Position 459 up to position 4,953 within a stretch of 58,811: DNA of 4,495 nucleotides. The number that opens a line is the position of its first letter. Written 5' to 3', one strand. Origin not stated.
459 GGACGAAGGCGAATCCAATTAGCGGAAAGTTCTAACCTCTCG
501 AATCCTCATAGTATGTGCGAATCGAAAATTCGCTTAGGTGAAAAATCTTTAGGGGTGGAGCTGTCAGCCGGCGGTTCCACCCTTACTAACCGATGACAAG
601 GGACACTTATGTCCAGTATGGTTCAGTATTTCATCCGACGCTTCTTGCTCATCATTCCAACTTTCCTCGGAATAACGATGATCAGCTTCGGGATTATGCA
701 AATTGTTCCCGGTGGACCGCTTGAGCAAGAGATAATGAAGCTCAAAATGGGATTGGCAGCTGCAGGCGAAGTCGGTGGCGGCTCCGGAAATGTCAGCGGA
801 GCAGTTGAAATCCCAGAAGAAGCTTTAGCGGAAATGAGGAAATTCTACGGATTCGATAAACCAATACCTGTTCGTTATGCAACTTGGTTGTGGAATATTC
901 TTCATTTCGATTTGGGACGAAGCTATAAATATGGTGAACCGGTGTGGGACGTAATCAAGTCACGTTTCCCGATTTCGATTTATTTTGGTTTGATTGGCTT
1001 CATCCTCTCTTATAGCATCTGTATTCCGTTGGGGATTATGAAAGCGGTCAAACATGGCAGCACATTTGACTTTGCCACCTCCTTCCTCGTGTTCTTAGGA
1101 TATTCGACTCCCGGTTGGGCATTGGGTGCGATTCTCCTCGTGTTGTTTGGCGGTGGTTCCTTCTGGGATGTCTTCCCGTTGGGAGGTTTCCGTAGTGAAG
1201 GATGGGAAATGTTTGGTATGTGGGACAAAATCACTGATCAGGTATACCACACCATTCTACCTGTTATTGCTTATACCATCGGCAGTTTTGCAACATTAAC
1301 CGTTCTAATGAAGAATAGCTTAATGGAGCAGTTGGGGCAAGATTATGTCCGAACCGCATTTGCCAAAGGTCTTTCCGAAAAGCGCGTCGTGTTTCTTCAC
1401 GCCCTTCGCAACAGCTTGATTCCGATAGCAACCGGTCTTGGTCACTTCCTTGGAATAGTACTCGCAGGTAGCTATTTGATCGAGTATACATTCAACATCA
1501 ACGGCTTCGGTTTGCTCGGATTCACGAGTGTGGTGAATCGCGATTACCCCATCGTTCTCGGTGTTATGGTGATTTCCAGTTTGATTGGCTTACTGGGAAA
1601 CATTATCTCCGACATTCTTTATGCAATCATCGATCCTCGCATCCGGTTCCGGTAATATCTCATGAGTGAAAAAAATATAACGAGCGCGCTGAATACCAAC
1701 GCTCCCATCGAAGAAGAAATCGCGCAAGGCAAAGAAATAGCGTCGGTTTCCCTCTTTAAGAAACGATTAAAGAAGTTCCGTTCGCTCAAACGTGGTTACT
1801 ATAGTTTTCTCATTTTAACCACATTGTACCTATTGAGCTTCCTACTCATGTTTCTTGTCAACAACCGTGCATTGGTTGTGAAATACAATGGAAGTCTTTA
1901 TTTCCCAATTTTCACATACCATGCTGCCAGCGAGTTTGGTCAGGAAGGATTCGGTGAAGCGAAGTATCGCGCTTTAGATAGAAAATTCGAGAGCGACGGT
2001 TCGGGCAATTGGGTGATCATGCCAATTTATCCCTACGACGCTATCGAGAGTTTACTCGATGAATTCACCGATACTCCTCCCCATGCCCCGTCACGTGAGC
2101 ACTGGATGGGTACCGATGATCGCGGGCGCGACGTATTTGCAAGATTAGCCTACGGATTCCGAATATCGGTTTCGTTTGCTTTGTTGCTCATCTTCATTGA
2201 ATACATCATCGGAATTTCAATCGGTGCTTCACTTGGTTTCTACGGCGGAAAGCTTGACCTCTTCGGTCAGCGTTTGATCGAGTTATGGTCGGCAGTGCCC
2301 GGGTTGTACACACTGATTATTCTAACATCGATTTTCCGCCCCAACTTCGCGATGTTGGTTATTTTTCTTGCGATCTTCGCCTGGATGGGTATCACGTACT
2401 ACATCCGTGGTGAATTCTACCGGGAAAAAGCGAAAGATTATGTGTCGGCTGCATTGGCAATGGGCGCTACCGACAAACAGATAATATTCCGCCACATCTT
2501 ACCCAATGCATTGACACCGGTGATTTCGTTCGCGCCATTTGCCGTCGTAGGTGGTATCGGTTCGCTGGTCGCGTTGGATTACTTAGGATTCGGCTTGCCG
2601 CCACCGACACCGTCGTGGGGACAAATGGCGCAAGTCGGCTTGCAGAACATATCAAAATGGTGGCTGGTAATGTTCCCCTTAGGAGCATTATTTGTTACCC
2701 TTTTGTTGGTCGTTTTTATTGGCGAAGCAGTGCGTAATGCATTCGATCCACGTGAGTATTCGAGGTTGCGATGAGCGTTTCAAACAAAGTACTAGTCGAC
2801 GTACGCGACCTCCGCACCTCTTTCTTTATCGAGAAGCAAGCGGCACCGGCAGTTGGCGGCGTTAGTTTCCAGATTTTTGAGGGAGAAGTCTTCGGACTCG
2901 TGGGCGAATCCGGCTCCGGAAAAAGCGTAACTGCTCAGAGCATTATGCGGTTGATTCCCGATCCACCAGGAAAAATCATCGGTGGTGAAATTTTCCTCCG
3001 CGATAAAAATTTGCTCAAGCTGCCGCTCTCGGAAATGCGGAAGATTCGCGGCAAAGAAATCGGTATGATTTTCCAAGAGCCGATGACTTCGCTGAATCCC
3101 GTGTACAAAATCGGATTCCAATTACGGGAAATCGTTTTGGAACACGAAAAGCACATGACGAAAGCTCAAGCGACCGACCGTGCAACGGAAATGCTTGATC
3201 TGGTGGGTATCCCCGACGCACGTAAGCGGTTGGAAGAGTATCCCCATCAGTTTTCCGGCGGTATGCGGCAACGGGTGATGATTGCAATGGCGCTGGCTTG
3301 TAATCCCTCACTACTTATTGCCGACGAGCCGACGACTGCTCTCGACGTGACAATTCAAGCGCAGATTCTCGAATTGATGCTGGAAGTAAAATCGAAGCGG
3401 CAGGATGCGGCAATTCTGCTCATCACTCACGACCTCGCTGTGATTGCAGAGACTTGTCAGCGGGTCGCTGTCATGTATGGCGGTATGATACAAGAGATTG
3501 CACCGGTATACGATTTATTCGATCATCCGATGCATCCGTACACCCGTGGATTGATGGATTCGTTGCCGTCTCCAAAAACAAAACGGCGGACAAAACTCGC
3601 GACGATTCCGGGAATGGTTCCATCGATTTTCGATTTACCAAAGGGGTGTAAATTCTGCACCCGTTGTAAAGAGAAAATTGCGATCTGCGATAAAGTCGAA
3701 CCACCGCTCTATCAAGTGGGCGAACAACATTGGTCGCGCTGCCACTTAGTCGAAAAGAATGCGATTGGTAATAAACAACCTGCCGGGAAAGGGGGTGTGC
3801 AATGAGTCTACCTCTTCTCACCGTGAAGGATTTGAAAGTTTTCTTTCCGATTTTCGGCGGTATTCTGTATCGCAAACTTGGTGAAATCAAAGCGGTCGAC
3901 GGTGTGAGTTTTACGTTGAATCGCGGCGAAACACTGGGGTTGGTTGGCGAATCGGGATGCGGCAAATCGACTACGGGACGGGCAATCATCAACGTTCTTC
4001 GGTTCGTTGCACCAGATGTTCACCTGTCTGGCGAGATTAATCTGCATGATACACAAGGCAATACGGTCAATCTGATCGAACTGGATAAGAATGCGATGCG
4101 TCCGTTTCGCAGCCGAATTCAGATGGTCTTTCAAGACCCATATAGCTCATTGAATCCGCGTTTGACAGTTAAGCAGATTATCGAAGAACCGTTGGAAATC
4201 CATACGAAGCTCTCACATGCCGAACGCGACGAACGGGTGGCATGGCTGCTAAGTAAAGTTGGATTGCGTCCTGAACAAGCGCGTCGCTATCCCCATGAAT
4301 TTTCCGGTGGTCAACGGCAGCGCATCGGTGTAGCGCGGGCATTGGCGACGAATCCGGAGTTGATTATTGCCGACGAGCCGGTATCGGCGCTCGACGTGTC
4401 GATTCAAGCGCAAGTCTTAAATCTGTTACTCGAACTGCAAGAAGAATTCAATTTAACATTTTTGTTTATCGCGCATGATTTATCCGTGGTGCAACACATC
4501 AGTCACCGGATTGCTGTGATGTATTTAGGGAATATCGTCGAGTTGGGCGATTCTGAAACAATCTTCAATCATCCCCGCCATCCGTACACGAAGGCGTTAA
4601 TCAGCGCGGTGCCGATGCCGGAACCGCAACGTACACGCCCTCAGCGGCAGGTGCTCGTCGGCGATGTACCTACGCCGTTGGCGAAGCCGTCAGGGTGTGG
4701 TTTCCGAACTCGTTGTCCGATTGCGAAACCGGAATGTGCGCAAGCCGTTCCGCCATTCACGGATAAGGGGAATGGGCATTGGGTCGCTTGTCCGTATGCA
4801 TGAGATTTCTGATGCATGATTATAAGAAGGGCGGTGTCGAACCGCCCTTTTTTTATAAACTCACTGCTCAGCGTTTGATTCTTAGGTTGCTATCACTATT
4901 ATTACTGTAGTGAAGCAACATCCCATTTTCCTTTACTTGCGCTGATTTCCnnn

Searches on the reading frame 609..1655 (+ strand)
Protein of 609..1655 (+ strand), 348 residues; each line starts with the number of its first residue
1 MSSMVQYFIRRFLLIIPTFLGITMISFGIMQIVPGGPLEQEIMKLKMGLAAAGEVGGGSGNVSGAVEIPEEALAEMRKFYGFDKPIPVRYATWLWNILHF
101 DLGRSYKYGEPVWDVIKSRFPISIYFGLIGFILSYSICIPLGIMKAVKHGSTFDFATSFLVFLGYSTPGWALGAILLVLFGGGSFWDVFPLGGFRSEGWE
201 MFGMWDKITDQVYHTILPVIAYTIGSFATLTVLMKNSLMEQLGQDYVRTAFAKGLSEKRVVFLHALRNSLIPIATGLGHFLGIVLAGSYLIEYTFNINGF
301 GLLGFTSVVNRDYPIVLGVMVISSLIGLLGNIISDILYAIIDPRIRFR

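Call 35: search_protein_families(library=pfam, proteins=[window:609-1655:+], max_evalue=0.001)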
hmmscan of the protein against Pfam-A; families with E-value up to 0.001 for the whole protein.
window:609-1655:+ (348 aa): 2 families
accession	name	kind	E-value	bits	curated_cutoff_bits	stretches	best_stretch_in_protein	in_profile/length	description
PF00528.27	BPD_transp_1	-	1.1e-34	120.2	26.4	1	139-346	2-183/184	Binding-protein-dependent transport system inner membrane component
PF19300.4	BPD_transp_1_N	-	3e-07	31.1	23.8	1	69-124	44-111/114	Binding-prot-dependent transport system membrane comp, N-term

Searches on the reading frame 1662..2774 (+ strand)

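Call 35: search_protein_families(library=pfam, proteins=[window:1662-2774:+], max_evalue=0.001)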
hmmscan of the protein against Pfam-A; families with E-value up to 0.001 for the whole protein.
window:1662-2774:+ (370 aa): 1 family
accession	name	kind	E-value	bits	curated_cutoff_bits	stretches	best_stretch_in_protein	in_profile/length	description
PF00528.27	BPD_transp_1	-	3.2e-31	108.9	26.4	1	184-364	1-181/184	Binding-protein-dependent transport system inner membrane component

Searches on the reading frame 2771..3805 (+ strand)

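Call 35: search_protein_families(library=pfam, proteins=[window:2771-3805:+], max_evalue=0.001)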
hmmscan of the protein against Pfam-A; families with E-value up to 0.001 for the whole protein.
window:2771-3805:+ (344 aa): 3 families
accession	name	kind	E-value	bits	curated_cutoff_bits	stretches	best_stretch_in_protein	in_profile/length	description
PF00005.33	ABC_tran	-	7.5e-30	104.8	25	1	30-189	3-137/137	ABC transporter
PF08352.17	oligo_HPY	-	1.3e-19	70.7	27.1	1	242-306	2-65/65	Oligopeptide/dipeptide transporter, C-terminal region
PF13304.12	AAA_21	-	4.8e-08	33.8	27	1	152-225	229-303/304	AAA domain, putative AbiEii toxin, Type IV TA system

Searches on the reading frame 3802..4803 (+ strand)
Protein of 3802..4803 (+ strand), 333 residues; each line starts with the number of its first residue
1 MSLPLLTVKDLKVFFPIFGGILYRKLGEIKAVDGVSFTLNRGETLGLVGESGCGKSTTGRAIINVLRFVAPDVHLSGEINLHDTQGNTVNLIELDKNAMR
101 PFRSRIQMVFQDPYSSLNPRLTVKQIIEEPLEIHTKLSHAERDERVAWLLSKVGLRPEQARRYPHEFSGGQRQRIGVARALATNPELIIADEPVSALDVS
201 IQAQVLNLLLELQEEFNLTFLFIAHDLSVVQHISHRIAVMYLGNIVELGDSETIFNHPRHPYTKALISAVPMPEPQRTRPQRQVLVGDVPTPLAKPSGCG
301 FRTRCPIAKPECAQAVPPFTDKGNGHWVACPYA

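Call 35: search_protein_families(library=pfam, proteins=[window:3802-4803:+], max_evalue=0.001)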
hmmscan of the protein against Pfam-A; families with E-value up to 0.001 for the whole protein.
window:3802-4803:+ (333 aa): 4 families
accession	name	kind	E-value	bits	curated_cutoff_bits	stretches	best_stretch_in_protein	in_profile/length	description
PF00005.33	ABC_tran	-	2.7e-30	106.2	25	1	33-194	2-136/137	ABC transporter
PF08352.17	oligo_HPY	-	2.5e-19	69.8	27.1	1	246-312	1-65/65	Oligopeptide/dipeptide transporter, C-terminal region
PF02463.25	SMC_N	-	0.00014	21.8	40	1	46-240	28-212/220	RecF/RecN/SMC N terminal domain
PF13304.12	AAA_21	-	0.00094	19.8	27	0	158-218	229-291/304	AAA domain, putative AbiEii toxin, Type IV TA system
